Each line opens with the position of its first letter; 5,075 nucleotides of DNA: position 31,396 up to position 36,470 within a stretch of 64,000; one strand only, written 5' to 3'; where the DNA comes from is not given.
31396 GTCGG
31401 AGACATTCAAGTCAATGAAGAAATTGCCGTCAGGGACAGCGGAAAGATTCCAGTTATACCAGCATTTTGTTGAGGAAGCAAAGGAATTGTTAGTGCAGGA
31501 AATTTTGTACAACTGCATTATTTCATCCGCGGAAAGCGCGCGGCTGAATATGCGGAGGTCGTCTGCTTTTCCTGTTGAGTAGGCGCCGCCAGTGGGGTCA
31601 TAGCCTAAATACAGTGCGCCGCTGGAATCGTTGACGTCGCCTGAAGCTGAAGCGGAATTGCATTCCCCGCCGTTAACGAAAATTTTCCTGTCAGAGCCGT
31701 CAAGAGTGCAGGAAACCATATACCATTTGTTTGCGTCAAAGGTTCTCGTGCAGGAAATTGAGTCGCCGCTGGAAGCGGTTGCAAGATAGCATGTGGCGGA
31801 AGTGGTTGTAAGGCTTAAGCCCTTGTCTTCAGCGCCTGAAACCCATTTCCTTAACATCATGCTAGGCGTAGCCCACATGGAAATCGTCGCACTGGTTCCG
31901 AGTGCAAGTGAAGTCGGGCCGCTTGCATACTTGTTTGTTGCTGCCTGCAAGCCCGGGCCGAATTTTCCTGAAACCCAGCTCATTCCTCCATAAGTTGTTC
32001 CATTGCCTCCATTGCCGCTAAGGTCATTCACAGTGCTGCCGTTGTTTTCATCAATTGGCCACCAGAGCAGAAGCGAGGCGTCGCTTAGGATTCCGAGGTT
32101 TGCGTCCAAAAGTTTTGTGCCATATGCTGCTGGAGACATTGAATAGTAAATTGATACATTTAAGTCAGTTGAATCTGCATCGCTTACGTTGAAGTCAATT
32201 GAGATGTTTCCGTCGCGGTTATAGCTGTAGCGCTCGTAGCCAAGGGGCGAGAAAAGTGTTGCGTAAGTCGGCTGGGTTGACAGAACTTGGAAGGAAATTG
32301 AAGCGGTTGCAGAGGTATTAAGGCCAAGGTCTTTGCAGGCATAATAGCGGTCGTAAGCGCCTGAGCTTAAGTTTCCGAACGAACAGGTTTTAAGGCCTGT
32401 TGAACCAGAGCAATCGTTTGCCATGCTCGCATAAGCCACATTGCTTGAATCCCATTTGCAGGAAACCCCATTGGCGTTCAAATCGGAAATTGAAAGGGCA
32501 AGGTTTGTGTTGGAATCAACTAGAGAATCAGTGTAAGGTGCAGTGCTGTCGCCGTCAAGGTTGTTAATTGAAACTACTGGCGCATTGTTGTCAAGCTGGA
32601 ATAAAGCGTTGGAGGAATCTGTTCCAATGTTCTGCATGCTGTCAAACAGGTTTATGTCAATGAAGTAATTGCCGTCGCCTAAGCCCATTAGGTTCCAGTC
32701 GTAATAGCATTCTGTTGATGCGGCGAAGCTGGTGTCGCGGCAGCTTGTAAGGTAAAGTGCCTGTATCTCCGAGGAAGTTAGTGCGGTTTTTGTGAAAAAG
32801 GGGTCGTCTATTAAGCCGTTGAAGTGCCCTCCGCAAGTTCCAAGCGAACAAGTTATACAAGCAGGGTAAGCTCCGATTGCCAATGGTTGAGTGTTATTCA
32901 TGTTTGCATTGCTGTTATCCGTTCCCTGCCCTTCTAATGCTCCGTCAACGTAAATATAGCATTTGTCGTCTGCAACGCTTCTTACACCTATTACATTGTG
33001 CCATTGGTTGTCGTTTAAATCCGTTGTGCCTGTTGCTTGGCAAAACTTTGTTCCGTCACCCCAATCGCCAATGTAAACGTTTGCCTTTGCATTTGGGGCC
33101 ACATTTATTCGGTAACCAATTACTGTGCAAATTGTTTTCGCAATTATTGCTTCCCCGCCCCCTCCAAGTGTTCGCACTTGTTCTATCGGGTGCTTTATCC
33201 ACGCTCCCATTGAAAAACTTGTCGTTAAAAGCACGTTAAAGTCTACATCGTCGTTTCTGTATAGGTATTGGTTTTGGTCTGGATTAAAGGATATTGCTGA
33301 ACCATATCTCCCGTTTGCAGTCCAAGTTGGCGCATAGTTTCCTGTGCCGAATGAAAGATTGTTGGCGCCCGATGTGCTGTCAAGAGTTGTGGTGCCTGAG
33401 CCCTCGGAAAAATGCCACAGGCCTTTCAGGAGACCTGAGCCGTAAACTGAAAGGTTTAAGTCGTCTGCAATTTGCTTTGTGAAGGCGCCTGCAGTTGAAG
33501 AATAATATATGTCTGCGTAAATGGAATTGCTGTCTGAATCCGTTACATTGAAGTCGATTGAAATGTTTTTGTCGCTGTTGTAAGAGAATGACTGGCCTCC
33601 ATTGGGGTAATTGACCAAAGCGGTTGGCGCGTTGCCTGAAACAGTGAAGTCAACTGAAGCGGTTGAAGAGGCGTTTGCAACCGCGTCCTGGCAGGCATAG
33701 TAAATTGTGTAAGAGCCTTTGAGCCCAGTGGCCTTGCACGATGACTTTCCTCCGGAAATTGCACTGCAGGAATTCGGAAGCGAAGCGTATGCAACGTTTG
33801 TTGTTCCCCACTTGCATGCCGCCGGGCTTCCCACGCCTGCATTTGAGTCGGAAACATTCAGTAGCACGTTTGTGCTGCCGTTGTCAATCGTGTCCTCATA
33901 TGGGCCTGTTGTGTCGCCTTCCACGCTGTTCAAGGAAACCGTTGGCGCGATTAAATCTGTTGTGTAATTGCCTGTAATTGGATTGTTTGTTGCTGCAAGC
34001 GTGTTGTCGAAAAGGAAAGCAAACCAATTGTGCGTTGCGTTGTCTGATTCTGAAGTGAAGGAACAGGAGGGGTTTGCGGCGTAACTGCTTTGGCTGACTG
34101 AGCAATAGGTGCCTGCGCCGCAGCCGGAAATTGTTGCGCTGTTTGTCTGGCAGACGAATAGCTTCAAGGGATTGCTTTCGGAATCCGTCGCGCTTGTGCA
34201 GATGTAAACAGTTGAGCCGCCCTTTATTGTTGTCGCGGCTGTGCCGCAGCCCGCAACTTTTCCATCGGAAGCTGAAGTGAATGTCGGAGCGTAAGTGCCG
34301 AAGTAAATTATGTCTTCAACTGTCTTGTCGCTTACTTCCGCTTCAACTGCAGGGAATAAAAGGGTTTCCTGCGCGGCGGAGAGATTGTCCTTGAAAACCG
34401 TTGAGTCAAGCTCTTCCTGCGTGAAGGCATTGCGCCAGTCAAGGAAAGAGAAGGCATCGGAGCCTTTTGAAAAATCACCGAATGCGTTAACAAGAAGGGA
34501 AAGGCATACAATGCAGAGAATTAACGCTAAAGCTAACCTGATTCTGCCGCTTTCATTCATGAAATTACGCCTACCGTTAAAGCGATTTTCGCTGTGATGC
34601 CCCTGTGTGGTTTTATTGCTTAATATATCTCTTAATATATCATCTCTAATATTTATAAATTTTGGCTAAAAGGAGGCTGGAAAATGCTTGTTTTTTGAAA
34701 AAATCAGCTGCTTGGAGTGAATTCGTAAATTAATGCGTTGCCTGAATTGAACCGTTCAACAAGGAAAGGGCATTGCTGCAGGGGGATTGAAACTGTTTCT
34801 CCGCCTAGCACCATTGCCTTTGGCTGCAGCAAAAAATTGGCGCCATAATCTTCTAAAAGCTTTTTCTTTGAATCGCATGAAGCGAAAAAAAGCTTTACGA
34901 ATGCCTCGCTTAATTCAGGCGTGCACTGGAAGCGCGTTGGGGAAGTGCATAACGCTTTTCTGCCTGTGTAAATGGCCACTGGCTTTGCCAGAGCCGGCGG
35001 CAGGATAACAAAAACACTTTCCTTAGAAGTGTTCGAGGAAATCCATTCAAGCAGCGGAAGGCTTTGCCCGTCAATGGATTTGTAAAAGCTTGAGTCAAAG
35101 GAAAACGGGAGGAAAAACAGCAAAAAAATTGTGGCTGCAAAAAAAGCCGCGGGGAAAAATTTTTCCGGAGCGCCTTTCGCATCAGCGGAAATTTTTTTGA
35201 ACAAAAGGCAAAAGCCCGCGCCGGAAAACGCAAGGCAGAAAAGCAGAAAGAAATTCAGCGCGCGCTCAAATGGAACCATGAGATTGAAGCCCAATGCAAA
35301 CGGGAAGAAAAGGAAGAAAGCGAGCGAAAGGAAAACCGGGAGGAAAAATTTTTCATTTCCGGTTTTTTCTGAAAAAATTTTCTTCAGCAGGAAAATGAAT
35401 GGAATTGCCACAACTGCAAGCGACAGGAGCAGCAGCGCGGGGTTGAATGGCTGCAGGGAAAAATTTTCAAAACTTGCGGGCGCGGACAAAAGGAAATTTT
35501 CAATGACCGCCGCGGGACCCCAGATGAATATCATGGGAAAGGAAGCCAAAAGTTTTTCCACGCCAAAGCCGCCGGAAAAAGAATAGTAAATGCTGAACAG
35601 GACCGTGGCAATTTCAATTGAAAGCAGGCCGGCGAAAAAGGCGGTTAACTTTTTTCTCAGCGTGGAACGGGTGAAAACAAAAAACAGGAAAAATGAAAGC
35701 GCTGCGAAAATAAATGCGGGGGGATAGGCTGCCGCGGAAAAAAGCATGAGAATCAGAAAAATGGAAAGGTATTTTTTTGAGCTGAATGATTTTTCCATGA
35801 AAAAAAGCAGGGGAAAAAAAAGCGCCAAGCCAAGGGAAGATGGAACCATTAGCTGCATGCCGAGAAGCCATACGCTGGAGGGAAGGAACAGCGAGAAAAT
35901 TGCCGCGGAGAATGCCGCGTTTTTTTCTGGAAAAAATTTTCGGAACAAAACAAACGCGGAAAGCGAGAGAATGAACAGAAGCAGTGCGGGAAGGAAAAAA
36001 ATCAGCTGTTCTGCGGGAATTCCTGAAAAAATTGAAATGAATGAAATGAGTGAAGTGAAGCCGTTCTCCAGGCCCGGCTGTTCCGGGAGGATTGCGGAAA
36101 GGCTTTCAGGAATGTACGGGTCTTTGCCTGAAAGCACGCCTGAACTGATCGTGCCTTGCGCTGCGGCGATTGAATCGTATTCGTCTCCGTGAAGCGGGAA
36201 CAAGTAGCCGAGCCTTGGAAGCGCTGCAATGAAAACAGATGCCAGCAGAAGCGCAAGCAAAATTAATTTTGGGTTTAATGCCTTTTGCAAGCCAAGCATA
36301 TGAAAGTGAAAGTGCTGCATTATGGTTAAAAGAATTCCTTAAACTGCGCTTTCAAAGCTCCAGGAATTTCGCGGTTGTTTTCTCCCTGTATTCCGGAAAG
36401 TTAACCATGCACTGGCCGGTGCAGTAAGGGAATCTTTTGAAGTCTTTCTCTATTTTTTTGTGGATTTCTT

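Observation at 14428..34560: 20.1-kb single ORF encoding a 6,710-aa secreted mosaic surface protein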

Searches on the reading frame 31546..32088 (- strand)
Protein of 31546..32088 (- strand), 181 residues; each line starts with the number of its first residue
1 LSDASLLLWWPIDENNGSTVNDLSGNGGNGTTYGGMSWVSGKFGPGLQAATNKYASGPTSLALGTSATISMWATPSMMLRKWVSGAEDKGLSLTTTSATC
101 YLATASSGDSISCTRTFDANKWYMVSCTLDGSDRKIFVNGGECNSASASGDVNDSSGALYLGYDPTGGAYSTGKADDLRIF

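Call 95: search_protein_families(library=pfam, proteins=[window:31546-32088:-], max_evalue=10)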
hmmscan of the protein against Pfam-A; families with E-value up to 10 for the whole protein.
window:31546-32088:- (181 aa): 2 families
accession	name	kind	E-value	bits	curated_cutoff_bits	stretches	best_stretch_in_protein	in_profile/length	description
PF13385.13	Laminin_G_3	-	1.9e-15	57.8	27.6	1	55-181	7-141/151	Concanavalin A-like lectin/glucanases superfamily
PF02210.31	Laminin_G_2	-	0.22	12.5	22.9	1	112-162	46-97/126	Laminin G domain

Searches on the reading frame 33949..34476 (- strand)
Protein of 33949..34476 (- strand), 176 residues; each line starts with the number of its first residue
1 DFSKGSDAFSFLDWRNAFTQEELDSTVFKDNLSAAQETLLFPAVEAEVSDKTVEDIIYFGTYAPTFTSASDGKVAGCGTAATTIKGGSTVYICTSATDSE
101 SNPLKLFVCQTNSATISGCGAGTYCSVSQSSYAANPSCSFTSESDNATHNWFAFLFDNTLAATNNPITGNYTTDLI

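Call 41: search_protein_families(library=pfam, proteins=[window:33949-34476:-], max_evalue=1)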
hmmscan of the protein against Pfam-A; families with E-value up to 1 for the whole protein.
window:33949-34476:- (176 aa): 1 family
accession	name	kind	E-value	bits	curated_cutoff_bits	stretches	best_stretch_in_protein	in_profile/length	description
PF13167.11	GTP-bdg_N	-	0.11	13.6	25.4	1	17-52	46-81/89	GTP-binding GTPase N-terminal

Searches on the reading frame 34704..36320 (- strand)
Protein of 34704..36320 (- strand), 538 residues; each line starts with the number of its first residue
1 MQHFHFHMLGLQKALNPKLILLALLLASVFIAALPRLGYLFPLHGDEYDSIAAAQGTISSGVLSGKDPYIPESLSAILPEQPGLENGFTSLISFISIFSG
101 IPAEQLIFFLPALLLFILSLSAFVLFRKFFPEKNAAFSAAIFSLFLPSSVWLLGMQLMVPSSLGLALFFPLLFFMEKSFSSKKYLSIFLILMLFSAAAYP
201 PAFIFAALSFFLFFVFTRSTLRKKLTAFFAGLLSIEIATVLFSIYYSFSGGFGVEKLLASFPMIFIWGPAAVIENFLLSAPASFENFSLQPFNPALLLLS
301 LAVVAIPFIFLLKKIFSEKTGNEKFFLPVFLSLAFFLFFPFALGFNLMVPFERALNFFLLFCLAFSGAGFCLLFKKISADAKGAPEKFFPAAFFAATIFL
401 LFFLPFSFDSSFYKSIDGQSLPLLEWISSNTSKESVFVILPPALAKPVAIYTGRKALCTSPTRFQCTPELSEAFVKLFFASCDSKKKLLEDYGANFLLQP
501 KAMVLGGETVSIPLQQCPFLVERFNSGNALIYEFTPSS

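Call 8: search_protein_families(library=pfam, proteins=[window:34707-36320:-], max_evalue=0.001)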
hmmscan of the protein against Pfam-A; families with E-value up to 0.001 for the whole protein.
window:34707-36320:- (538 aa): 0 families

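Call 35: search_protein_families(library=ncbifam, proteins=[window:34704-36320:-], max_evalue=0.01)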
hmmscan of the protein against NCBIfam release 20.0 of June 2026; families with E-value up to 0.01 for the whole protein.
window:34704-36320:- (538 aa): 0 families

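Call 95: search_protein_families(library=pfam, proteins=[window:34707-36320:-], max_evalue=10)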
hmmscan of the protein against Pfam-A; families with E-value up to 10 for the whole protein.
window:34707-36320:- (538 aa): 1 family
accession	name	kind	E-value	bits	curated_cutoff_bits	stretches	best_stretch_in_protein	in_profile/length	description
PF20604.3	DUF6798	-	0.055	13.6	26.9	1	421-455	4-36/61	Domain of unknown function (DUF6798)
